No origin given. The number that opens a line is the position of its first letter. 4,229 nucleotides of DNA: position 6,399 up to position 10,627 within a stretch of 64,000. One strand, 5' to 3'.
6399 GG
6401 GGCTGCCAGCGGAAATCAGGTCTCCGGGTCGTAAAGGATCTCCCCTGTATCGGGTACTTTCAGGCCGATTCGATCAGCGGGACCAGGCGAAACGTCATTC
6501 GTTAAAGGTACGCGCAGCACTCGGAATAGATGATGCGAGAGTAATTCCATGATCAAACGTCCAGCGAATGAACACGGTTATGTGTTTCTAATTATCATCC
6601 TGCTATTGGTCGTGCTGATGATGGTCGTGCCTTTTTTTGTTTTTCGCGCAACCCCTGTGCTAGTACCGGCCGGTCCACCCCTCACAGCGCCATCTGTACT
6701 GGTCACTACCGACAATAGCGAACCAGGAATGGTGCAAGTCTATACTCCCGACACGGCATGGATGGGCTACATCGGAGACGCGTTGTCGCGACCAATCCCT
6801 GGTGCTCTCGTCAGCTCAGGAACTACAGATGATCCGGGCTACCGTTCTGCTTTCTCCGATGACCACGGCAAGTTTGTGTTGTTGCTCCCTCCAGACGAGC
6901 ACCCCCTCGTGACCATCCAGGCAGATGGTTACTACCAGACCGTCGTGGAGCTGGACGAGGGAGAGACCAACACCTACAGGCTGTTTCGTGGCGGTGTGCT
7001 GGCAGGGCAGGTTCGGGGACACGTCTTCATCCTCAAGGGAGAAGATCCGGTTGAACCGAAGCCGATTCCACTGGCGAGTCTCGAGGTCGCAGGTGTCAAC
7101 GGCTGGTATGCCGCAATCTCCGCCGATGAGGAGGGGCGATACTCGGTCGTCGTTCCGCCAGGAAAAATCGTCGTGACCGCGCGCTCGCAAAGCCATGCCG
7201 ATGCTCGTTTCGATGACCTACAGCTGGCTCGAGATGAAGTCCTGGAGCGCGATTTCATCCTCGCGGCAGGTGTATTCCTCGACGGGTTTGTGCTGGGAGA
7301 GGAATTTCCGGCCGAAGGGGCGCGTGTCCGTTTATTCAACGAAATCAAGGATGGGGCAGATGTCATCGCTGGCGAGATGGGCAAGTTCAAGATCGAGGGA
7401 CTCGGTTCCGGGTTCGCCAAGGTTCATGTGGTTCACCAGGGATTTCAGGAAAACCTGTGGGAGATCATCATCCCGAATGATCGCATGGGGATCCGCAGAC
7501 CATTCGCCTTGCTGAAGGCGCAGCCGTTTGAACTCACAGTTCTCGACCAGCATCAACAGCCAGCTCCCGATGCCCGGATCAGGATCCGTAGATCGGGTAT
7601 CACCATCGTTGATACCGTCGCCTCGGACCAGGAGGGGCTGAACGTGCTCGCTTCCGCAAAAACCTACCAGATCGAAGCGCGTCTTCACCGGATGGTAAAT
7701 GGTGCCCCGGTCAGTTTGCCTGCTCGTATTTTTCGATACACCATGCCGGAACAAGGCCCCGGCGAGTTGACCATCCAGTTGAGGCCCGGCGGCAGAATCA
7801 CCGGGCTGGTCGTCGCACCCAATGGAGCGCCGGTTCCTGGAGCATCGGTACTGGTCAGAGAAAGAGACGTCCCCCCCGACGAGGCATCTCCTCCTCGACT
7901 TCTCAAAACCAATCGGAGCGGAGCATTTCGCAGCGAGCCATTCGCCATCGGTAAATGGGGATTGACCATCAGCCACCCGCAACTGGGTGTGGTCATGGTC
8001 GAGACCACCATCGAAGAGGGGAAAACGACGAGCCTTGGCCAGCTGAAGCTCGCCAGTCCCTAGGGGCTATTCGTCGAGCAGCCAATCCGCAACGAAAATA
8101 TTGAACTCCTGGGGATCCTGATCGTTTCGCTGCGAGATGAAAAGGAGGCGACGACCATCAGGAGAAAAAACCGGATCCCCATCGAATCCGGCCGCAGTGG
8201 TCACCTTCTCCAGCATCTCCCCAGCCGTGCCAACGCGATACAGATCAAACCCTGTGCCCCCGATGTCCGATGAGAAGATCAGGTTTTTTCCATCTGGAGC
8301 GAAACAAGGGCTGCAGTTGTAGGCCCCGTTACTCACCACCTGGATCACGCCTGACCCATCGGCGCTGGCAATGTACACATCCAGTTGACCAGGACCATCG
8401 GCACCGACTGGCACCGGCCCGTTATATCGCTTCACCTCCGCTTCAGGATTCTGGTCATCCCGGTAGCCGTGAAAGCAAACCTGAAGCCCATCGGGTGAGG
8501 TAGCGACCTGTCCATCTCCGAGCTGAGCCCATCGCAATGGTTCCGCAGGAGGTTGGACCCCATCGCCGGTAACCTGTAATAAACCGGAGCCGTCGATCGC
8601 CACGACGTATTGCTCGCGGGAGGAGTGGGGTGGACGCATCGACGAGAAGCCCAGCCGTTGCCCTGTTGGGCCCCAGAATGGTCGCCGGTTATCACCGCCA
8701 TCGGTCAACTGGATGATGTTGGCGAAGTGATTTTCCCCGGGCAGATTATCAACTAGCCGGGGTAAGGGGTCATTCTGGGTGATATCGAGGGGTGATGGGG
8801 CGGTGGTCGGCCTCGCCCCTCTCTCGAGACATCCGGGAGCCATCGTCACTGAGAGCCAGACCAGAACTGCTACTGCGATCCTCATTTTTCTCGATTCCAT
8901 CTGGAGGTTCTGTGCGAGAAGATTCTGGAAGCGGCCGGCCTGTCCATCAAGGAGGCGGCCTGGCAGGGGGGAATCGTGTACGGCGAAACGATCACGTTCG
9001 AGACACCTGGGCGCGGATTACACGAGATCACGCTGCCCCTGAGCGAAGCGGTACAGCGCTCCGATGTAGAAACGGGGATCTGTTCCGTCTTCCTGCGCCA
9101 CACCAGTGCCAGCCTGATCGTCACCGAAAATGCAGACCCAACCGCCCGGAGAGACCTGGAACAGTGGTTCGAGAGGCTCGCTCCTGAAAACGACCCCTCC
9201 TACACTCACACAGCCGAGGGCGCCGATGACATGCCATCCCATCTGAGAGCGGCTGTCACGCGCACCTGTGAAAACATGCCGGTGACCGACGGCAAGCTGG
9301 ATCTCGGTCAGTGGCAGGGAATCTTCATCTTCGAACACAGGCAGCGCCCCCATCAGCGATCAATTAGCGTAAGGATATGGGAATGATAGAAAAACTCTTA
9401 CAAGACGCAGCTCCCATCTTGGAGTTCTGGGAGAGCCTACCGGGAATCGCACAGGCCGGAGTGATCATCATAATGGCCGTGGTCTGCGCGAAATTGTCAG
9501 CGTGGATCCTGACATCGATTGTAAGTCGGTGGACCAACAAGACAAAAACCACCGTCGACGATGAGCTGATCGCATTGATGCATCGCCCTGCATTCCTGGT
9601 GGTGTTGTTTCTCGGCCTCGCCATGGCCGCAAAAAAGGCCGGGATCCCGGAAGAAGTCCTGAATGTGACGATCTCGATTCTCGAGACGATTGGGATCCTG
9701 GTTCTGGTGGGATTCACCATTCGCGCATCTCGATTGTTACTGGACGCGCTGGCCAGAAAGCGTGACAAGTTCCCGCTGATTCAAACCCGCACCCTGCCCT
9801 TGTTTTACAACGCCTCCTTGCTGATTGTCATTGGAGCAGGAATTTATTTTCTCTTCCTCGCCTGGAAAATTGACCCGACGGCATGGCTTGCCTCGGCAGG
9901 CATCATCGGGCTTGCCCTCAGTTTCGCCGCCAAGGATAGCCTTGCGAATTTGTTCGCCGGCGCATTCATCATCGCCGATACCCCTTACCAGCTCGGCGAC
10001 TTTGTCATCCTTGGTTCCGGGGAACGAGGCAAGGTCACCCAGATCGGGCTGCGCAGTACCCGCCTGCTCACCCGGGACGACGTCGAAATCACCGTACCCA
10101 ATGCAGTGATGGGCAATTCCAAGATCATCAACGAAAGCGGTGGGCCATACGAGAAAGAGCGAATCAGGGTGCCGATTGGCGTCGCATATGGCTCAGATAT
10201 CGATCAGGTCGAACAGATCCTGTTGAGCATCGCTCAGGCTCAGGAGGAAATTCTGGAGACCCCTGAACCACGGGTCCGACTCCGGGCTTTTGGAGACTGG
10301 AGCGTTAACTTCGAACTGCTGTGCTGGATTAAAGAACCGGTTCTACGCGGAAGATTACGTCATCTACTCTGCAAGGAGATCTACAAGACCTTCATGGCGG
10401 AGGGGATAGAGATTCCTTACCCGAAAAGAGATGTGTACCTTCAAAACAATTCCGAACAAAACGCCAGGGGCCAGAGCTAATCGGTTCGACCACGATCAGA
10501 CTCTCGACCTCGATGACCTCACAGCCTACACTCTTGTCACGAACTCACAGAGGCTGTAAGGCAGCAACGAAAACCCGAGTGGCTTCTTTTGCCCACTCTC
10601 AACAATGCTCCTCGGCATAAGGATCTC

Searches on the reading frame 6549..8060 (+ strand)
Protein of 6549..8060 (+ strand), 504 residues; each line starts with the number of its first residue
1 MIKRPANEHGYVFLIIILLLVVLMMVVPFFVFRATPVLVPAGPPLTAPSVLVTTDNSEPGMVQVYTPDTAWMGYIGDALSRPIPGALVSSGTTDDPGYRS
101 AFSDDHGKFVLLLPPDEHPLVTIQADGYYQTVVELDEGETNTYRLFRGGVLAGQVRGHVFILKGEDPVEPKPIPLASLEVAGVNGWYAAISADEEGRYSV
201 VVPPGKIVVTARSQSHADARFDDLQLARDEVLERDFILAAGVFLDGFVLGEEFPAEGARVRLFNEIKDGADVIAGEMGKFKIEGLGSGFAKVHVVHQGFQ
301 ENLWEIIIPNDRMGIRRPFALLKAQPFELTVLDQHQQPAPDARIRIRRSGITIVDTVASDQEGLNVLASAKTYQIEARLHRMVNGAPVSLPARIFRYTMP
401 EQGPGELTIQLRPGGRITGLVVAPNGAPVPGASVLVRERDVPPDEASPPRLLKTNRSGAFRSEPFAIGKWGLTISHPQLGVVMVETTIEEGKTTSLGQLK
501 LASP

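Call 23: search_protein_families(library=pfam, proteins=[window:6549-8060:+], max_evalue=0.001)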
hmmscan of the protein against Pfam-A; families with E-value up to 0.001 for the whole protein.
window:6549-8060:+ (504 aa): 2 families
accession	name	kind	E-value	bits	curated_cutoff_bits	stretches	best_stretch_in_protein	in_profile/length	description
PF13620.12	CarboxypepD_reg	-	1e-33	116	32.3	3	73-143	4-77/82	Carboxypeptidase regulatory-like domain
PF13715.12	CarbopepD_reg_2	-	1.1e-06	28.9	32.2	0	73-140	3-67/88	CarboxypepD_reg-like domain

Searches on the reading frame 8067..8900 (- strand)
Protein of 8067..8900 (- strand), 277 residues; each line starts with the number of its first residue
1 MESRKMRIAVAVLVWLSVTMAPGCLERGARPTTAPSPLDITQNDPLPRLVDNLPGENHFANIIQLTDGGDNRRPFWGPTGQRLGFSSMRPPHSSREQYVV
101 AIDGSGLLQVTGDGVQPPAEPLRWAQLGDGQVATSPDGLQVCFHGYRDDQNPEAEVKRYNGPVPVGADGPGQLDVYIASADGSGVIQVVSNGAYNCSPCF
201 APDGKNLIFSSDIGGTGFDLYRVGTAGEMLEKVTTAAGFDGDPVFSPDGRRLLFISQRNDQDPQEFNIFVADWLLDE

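Call 23: search_protein_families(library=pfam, proteins=[window:8067-8900:-], max_evalue=0.001)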
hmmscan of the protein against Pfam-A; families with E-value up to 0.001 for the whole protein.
window:8067-8900:- (277 aa): 1 family
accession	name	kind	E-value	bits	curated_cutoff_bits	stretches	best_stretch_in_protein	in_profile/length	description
PF07676.18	PD40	-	1.2e-21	76.5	20.9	2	230-270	1-38/38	WD40-like Beta Propeller Repeat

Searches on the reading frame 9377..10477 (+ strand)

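Call 23: search_protein_families(library=pfam, proteins=[window:9377-10477:+], max_evalue=0.001)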
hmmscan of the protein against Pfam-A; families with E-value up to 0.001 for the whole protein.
window:9377-10477:+ (367 aa): 3 families
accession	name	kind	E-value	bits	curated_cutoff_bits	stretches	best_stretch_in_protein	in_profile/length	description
PF21082.3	MS_channel_3rd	-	1.5e-17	64.2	21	1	263-346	1-88/88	Mechanosensitive ion channel MscS, C-terminal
PF00924.24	MS_channel_2nd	-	5.5e-14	52.5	20.2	1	187-254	1-67/68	Mechanosensitive ion channel, beta-domain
PF21088.3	MS_channel_1st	-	0.00048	20.5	23.1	1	148-186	4-42/42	Mechanosensitive ion channel, transmembrane helices 2/3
